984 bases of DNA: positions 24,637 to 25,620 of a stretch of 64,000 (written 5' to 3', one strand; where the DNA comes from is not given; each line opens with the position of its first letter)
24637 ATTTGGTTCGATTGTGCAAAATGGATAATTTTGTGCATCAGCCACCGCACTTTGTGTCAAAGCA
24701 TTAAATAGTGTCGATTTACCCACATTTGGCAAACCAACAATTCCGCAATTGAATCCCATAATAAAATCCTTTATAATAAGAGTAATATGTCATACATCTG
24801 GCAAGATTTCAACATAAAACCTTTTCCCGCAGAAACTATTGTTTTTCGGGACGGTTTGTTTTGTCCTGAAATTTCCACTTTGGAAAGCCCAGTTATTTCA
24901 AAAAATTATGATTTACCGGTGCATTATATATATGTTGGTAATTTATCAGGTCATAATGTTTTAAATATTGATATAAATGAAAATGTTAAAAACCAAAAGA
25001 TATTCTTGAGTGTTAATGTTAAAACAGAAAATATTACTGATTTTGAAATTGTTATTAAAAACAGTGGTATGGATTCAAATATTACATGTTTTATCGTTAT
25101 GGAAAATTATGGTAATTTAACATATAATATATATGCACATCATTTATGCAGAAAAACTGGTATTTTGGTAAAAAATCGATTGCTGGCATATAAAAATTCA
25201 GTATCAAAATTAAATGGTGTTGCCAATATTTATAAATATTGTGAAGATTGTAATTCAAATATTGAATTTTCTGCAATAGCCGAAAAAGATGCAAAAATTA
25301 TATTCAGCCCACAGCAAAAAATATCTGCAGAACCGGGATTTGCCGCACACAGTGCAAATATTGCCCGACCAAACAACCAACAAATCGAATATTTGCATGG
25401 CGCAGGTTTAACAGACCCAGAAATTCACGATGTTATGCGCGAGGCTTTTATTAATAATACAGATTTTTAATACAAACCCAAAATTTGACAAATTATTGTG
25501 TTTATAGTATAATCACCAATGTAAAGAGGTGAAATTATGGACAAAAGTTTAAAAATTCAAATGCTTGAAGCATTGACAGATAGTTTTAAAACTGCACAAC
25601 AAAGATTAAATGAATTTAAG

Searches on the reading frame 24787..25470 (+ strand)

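Call 22: search_protein_families(library=pfam, proteins=[window:24787-25470:+], max_evalue=0.0001)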
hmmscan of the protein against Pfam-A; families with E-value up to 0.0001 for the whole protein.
window:24787-25470:+ (227 aa): 1 family
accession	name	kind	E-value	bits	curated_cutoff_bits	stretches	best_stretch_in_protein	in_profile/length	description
PF01458.23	SUFBD_core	-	1.8e-05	24.7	27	1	82-221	92-232/232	SUF system FeS cluster assembly, SufBD core domain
